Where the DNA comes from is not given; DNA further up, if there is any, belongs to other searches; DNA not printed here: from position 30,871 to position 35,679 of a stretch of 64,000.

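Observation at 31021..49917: Non-canonical EssC/YukD secretion operon fused to an FHA / Hanks-kinase / PP2C phospho-threonine module and lacking WXG100, EsaA, EssA and EssB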

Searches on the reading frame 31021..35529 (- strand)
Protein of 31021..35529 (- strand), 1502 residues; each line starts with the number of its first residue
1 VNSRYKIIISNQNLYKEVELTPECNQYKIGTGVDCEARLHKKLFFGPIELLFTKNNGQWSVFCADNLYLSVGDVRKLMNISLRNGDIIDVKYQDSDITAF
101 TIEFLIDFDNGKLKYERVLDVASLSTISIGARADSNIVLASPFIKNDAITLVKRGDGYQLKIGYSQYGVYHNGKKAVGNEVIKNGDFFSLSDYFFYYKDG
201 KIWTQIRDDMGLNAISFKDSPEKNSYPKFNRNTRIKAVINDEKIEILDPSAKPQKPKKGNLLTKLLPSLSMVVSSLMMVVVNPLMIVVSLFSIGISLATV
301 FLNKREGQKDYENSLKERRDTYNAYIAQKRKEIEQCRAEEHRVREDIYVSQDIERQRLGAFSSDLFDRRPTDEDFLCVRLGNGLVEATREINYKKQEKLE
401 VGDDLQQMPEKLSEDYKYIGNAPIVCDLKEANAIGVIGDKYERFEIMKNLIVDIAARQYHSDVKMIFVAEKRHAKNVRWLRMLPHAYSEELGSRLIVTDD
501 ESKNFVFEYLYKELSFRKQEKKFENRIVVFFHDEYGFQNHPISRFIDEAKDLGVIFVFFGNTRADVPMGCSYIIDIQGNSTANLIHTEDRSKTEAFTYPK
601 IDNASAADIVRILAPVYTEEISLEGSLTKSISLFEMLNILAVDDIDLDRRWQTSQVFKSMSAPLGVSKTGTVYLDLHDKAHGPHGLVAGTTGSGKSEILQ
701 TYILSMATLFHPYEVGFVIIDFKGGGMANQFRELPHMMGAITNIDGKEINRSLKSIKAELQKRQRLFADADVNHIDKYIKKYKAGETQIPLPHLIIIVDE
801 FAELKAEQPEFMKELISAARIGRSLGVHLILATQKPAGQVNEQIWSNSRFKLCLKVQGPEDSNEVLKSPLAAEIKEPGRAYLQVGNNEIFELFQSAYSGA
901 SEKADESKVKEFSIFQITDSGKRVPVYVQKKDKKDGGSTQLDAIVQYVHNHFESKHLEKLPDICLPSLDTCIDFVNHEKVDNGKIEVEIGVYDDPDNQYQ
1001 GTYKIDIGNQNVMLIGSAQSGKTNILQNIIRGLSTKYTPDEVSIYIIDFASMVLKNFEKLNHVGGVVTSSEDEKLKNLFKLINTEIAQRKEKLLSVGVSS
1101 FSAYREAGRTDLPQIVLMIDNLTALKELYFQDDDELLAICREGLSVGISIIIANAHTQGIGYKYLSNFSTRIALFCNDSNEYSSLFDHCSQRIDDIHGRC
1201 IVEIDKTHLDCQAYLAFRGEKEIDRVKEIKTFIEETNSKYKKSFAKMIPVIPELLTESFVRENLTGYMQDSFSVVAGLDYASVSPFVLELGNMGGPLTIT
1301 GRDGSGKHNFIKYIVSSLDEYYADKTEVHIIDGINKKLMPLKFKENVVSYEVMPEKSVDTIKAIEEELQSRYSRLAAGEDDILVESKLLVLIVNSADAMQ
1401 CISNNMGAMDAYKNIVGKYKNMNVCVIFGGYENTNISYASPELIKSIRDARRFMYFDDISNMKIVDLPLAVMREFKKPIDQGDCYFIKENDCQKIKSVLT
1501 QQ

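Call 3: search_protein_families(library=pfam, proteins=[window:31021-35529:-], max_evalue=0.01)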
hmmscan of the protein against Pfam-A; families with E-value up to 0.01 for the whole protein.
window:31021-35529:- (1502 aa): 10 families
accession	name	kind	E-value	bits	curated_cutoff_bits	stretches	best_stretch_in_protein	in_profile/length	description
PF01580.24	FtsK_SpoIIIE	-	5.5e-57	193.2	24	2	672-837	31-220/221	FtsK/SpoIIIE family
PF13401.12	AAA_22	-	4.4e-12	46.9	27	1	682-834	5-123/130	AAA domain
PF01637.24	ATPase_2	-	3.2e-08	34.1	33.2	0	1011-1133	21-128/225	ATPase domain predominantly from Archaea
PF13245.12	AAA_19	-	7.6e-06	26.6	25.1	0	1007-1047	9-47/134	AAA domain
PF12775.13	AAA_7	-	0.00012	22.1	25.8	0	1009-1043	33-68/181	P-loop containing dynein motor region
PF13555.12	AAA_29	-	0.00015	21.8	27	0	682-700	23-40/61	P-loop containing region of AAA domain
PF13191.12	AAA_16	-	0.0012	19.8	32.6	0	681-818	23-158/167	AAA ATPase domain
PF05872.18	HerA_C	-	0.002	17.3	22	0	679-724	18-59/502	Helicase HerA-like C-terminal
PF10412.15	TrwB_AAD_bind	-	0.0028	17.1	20.5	0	1007-1035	13-41/387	Type IV secretion-system coupling protein DNA-binding domain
PF00498.31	FHA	-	0.0074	17.1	20.7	0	127-190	1-66/67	FHA domain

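Call 4: search_protein_families(library=ncbifam, proteins=[window:31021-35529:-], max_evalue=0.01)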
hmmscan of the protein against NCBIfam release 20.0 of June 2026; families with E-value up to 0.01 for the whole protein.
window:31021-35529:- (1502 aa): 6 families
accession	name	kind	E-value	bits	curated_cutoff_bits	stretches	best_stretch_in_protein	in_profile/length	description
TIGR03928.1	T7_EssCb_Firm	equivalog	0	1136.2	778.4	1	225-1496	2-1293/1296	type VII secretion protein EssC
TIGR03924.1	T7SS_EccC_a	equivalog_domain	7.5e-115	385.2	509.15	2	249-898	3-669/673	type VII secretion protein EccCa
TIGR03925.1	T7SS_EccC_b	equivalog_domain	3e-83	280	346.55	2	966-1372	29-439/564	type VII secretion protein EccCb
NF007615.0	PRK10263.1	equivalog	5.6e-18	64.1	1566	1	677-866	1005-1216/1355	DNA translocase FtsK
NF041214.1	plasmid_TraB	equivalog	3e-07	29.3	800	1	682-866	248-419/639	plasmid transfer protein TraB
NF040937.1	HerA_Thermprot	equivalog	4.7e-07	28.6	800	1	778-868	336-426/487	DNA double-strand break repair helicase HerA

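Call 20: find_homologous_proteins(query=window:31021-35529:-, max_evalue=1e-50)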
Query window:31021-35529:- (1502 aa): 1258 proteins with E <= 1e-50 among 8000 candidates; the best 120 are listed.
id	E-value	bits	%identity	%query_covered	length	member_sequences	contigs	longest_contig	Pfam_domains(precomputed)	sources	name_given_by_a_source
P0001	0.0e+0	3131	91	100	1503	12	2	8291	PF12775.14,PF13245.13,PF13401.13,PF01580.25,PF01637.25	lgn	-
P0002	0.0e+0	2300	66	100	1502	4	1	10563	PF00498.32,PF13245.13,PF13401.13,PF01580.25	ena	-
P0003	0.0e+0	2297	66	100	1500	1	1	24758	PF13245.13,PF13555.13,PF13401.13,PF01580.25,PF01637.25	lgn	-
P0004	0.0e+0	2295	66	100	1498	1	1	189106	PF00498.32,PF13401.13,PF01580.25,PF01637.25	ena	-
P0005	0.0e+0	2289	66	100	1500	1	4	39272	PF13245.13,PF13555.13,PF13401.13,PF01580.25,PF01637.25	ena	-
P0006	0.0e+0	2284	66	100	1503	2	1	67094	PF00498.32,PF13555.13,PF13401.13,PF01580.25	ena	-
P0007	0.0e+0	2282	66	100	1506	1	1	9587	PF13401.13,PF01580.25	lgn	-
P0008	0.0e+0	2280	66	100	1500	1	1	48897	PF13245.13,PF13555.13,PF13401.13,PF01580.25,PF01637.25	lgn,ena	-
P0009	0.0e+0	2276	65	100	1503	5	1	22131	PF10412.16,PF00498.32,PF13245.13,PF13555.13,PF13401.13,PF01580.25,PF01637.25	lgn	-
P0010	0.0e+0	2275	66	100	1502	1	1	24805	PF00498.32,PF16697.11,PF13555.13,PF13401.13,PF01580.25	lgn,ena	-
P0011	0.0e+0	2275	66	100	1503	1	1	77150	PF13555.13,PF13401.13,PF01580.25,PF01637.25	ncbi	-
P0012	0.0e+0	2273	65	100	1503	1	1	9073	PF00498.32,PF13555.13,PF13401.13,PF01580.25,PF01637.25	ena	-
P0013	0.0e+0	2271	66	100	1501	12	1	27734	PF13245.13,PF13555.13,PF13401.13,PF01580.25,PF01637.25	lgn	-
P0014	0.0e+0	2271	66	100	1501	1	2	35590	PF13401.13,PF01580.25,PF01637.25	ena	-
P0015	0.0e+0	2270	65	100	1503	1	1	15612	PF13555.13,PF13401.13,PF01580.25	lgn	-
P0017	0.0e+0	2269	65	100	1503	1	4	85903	PF10412.16,PF13245.13,PF13555.13,PF13401.13,PF01580.25,PF01637.25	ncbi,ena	-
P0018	0.0e+0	2266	66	100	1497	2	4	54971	PF13555.13,PF13401.13,PF01580.25,PF01637.25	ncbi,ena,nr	ncbi:MAG: type VII secretion protein EssC [Clostridia bacterium]|nr:type VII secretion protein EssC 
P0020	0.0e+0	2262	66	100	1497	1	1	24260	PF00498.32,PF13555.13,PF13401.13,PF01580.25,PF01637.25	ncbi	-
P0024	0.0e+0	2259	65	100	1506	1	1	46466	PF13555.13,PF13401.13,PF01580.25,PF01637.25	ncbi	-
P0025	0.0e+0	2259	65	100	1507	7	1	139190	PF13401.13,PF01580.25,PF01637.25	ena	-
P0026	0.0e+0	2257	65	100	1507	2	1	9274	PF00498.32,PF13401.13,PF01580.25,PF01637.25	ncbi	-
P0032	0.0e+0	2255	65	100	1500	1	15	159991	PF13245.13,PF13555.13,PF13401.13,PF01580.25,PF01637.25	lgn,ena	-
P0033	0.0e+0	2254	65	100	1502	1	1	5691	PF13245.13,PF13401.13,PF01580.25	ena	-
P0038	0.0e+0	2251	65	100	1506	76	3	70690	PF13401.13,PF01580.25,PF01637.25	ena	-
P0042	0.0e+0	2250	65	100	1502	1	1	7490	PF13401.13,PF01580.25,PF01637.25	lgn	-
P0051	0.0e+0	2243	65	100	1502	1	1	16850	PF13245.13,PF13555.13,PF13401.13,PF01580.25,PF01637.25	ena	-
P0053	0.0e+0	2242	65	100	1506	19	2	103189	PF13555.13,PF13401.13,PF01580.25,PF01637.25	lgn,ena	-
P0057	0.0e+0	2237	65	100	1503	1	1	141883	PF00498.32,PF13401.13,PF01580.25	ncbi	-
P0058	0.0e+0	2237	65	100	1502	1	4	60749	PF13401.13,PF01580.25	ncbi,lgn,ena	-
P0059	0.0e+0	2236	64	100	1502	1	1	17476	PF10412.16,PF00498.32,PF13245.13,PF13401.13,PF01580.25,PF01637.25,PF13191.13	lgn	-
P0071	0.0e+0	2230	64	100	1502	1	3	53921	PF00498.32,PF13401.13,PF01580.25,PF01637.25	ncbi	-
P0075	0.0e+0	2226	65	100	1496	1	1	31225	PF10412.16,PF13245.13,PF13401.13,PF01580.25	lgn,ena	-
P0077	0.0e+0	2225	65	100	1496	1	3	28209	PF10412.16,PF13245.13,PF13401.13,PF01580.25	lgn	-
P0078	0.0e+0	2224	65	100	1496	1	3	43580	PF10412.16,PF13245.13,PF13401.13,PF01580.25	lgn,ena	-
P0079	0.0e+0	2223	65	100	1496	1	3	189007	PF10412.16,PF13245.13,PF13401.13,PF01580.25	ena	-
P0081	0.0e+0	2222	65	100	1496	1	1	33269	PF10412.16,PF13245.13,PF13401.13,PF01580.25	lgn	-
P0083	0.0e+0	2222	64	100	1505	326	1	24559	PF13401.13,PF01580.25,PF01637.25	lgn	-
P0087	0.0e+0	2221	65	100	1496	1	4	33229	PF10412.16,PF13401.13,PF01580.25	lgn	-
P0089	0.0e+0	2220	64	100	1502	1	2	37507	PF13401.13,PF01580.25,PF01637.25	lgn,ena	-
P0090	0.0e+0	2220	65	100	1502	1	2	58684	PF13555.13,PF13401.13,PF01580.25,PF01637.25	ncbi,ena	-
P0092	0.0e+0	2219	65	100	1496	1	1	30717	PF10412.16,PF13245.13,PF13401.13,PF01580.25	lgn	-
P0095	0.0e+0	2218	65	100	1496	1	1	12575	PF10412.16,PF13245.13,PF13401.13,PF01580.25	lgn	-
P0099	0.0e+0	2215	65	100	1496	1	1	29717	PF10412.16,PF13245.13,PF13401.13,PF01580.25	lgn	-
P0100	0.0e+0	2215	65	100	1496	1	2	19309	PF10412.16,PF13245.13,PF13401.13,PF01580.25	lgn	-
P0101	0.0e+0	2215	65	100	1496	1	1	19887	PF10412.16,PF13245.13,PF13401.13,PF01580.25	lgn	-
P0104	0.0e+0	2214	65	100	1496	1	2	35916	PF10412.16,PF13245.13,PF13401.13,PF01580.25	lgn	-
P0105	0.0e+0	2213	65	100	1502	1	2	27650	PF10412.16,PF13401.13,PF01580.25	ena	-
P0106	0.0e+0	2211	64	100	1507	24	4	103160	PF00498.32,PF13401.13,PF01580.25,PF01637.25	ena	-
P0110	0.0e+0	2209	65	100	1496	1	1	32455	PF13401.13,PF01580.25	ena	-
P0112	0.0e+0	2208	64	100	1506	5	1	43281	PF13401.13,PF01580.25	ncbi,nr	ncbi:MAG: type VII secretion protein EssC [Lachnospiraceae bacterium]|nr:type VII secretion protein 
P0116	0.0e+0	2205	65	100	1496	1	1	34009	PF10412.16,PF13245.13,PF13401.13,PF01580.25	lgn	-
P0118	0.0e+0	2204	65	100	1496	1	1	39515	PF10412.16,PF13245.13,PF13401.13,PF01580.25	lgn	-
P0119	0.0e+0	2203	64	100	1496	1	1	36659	PF10412.16,PF13401.13,PF01580.25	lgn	-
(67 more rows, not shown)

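Call 24: find_encoding_contigs(protein=P0004, flank=10000, max_places=2)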
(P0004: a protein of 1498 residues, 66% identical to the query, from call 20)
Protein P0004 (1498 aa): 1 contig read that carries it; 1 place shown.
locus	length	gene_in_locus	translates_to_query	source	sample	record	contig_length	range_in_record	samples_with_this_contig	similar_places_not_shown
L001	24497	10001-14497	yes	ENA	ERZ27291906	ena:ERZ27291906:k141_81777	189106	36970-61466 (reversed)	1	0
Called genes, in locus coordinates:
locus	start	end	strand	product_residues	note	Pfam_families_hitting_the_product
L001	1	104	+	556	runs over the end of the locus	PF00069:Pkinase, PF07714:PK_Tyr_Ser-Thr, PF03109:ABC1 (weak)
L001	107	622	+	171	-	-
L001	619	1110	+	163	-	-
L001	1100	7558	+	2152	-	-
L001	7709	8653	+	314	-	PF19909:DUF6382, PF16697:Yop-YscD_cpl (weak), PF00498:FHA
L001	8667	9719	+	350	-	PF01656:CbiA (weak), PF13614:AAA_31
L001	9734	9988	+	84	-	PF08817:YukD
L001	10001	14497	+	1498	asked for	PF00498:FHA (weak), PF01580:FtsK_SpoIIIE, PF01637:ATPase_2 (faint), PF13401:AAA_22 (faint), PF01580:FtsK_SpoIIIE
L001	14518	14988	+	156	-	-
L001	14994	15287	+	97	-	-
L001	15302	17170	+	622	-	-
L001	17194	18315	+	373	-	-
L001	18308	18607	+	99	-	-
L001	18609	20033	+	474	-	PF04740:LXG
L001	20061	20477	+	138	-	-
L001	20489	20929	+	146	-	-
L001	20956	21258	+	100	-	-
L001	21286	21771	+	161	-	-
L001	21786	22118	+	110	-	-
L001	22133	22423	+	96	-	-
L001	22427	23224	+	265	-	-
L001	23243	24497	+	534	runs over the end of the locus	PF26363:Phospholipase-like (weak), PF11187:Mbeg1-like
